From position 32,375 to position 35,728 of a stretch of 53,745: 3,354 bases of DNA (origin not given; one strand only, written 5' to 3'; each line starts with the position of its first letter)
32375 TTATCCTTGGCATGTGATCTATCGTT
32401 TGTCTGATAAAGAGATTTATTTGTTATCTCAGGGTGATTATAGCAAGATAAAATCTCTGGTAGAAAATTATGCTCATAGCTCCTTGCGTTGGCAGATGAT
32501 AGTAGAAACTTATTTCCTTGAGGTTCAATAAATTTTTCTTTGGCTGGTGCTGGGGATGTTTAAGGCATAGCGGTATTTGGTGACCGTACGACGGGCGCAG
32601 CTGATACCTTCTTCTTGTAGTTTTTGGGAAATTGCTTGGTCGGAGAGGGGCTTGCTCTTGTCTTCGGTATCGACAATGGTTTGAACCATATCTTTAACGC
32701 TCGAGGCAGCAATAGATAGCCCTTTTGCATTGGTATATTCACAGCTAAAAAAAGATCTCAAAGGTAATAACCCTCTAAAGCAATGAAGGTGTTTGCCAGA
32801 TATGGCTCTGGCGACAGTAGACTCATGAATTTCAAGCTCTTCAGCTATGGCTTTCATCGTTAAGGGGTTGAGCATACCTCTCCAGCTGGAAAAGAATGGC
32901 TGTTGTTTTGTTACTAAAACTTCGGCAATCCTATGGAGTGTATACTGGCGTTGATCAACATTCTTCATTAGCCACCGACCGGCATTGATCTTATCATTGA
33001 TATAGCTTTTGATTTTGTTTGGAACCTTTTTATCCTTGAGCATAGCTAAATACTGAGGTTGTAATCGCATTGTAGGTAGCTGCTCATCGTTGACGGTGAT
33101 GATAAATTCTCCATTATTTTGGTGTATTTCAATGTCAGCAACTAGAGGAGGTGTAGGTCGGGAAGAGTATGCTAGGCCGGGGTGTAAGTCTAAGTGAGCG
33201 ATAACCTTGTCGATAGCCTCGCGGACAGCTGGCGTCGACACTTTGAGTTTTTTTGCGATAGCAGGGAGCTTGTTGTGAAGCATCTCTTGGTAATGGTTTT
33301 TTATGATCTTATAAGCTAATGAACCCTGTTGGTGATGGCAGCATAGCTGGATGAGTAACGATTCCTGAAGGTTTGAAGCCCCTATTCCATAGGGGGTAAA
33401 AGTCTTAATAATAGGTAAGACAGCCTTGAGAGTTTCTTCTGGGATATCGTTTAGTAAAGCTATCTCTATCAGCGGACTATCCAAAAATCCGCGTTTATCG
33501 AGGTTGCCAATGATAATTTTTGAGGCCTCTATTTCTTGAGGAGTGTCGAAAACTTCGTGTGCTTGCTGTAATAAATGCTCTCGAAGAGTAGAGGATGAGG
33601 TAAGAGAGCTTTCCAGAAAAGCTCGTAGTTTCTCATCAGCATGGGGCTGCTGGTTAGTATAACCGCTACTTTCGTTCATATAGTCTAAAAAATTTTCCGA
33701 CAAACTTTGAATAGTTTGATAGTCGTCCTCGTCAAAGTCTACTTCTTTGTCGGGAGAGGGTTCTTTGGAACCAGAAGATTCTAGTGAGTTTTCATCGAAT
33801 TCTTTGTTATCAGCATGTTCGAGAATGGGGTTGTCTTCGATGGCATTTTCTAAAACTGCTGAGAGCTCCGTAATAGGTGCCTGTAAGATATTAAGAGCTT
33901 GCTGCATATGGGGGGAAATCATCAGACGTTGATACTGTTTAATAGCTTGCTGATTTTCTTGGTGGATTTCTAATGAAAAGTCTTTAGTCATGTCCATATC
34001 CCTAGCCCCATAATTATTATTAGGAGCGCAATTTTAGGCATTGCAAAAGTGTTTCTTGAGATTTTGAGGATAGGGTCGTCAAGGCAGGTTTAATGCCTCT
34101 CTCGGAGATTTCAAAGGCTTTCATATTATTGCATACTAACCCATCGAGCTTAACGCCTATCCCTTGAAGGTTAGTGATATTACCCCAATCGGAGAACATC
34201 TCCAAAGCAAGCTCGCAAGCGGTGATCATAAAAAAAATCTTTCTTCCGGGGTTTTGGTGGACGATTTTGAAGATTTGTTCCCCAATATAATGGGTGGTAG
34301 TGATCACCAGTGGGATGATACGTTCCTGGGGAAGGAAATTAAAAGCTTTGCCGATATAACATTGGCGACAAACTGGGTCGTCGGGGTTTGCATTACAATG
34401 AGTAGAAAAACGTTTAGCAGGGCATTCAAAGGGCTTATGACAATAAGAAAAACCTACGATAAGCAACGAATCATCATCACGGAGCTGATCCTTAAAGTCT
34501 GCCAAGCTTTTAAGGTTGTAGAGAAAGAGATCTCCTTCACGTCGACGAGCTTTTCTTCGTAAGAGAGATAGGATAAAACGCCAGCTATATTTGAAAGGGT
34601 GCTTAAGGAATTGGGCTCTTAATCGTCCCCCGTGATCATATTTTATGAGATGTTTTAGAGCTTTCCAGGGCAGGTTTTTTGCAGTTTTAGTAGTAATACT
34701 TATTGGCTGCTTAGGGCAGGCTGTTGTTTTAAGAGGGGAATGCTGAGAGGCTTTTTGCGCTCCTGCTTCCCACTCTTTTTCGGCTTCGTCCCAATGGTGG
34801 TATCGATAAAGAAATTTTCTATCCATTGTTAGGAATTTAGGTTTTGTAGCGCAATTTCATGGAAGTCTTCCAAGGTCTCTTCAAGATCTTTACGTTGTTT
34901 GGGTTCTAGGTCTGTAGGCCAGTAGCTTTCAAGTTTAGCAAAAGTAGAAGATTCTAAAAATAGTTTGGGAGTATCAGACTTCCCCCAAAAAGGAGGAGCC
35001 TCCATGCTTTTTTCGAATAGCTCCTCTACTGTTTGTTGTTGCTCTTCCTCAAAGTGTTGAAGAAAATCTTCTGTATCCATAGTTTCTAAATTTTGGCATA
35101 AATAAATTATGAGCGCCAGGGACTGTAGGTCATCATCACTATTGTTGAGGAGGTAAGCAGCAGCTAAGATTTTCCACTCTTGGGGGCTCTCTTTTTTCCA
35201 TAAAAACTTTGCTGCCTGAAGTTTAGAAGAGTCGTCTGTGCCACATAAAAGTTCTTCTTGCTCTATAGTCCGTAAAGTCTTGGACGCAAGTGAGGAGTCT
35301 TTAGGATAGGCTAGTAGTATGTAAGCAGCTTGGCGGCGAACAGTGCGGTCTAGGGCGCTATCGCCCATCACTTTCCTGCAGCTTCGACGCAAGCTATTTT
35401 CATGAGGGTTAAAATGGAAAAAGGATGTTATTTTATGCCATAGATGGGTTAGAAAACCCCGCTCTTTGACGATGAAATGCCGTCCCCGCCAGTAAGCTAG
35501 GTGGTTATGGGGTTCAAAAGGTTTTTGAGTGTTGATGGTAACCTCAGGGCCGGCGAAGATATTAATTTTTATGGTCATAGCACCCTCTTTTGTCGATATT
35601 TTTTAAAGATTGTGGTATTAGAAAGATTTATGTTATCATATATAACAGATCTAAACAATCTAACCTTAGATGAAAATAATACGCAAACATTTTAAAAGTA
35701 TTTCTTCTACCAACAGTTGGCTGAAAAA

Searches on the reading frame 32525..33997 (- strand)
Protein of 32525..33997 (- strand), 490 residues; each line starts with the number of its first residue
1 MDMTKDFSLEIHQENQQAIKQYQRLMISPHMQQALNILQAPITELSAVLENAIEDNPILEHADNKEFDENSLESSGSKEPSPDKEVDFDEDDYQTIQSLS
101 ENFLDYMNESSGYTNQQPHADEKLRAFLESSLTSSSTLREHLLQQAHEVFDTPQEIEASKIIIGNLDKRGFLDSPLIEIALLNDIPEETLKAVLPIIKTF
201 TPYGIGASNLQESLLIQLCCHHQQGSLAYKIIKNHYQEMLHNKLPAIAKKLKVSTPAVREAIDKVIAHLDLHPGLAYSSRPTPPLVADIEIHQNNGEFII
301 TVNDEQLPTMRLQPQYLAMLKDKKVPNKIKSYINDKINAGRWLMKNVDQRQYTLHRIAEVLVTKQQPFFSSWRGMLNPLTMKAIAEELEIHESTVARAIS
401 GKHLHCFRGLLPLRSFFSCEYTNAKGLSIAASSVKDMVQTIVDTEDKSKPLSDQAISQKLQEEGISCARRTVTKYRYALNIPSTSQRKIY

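Call 37: search_protein_families(library=pfam, proteins=[window:32525-33997:-], max_evalue=0.00001)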
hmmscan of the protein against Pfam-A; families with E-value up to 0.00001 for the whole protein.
window:32525-33997:- (490 aa): 3 families
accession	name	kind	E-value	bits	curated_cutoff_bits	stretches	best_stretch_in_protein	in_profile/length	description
PF04552.19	Sigma54_DBD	-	6.4e-54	182.4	22.8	1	331-488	2-159/160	Sigma-54, DNA binding domain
PF04963.19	Sigma54_CBD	-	3.3e-43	148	22.9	1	129-316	3-185/185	Sigma-54 factor, core binding domain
PF00309.25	Sigma54_AID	-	1.8e-11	44.1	23.8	1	17-60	2-45/46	Sigma-54 factor, Activator interacting domain (AID)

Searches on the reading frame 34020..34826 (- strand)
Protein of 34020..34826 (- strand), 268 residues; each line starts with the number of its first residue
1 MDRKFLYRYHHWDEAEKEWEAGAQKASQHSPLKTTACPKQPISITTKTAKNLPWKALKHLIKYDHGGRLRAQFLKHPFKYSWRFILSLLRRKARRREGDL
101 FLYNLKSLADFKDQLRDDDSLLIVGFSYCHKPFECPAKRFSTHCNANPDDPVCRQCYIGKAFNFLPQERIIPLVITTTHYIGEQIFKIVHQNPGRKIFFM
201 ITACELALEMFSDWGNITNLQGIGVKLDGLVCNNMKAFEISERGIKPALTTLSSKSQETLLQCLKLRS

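Call 37: search_protein_families(library=pfam, proteins=[window:34020-34826:-], max_evalue=0.00001)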
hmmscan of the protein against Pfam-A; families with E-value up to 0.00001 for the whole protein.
window:34020-34826:- (268 aa): 0 families

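Call 64: search_protein_families(library=ncbifam, proteins=[window:34020-34826:-], max_evalue=0.01)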
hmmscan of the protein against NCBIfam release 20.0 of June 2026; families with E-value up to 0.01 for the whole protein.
window:34020-34826:- (268 aa): 0 families

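Call 65: search_protein_families(library=pfam, proteins=[window:34020-34826:-], max_evalue=0.05)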
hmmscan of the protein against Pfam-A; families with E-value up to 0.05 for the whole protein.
window:34020-34826:- (268 aa): 0 families

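Call 68: search_solved_structures(query=window:34020-34826:-, max_evalue=1)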
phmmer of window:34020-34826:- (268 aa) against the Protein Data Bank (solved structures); distinct sequences matched with E-value up to 1: 2.
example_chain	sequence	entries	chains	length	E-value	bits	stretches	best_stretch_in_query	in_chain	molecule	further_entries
3thm_F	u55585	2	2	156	0.047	16.3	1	127-162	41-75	Tumor necrosis factor receptor superfamily member 6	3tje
1o6b_A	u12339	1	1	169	0.39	13.2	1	178-239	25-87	Phosphopantetheine adenylyltransferase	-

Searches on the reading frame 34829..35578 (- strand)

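Call 64: search_protein_families(library=ncbifam, proteins=[window:34829-35578:-], max_evalue=0.01)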
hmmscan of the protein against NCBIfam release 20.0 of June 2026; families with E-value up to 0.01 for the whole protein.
window:34829-35578:- (249 aa): 0 families

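Call 65: search_protein_families(library=pfam, proteins=[window:34829-35578:-], max_evalue=0.05)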
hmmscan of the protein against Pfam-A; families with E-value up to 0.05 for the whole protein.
window:34829-35578:- (249 aa): 1 family
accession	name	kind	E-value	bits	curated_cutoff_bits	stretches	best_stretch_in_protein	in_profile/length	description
PF24420.1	DUF7551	-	0.03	14.8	52.6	1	80-168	69-152/187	Domain of unknown function (DUF7551)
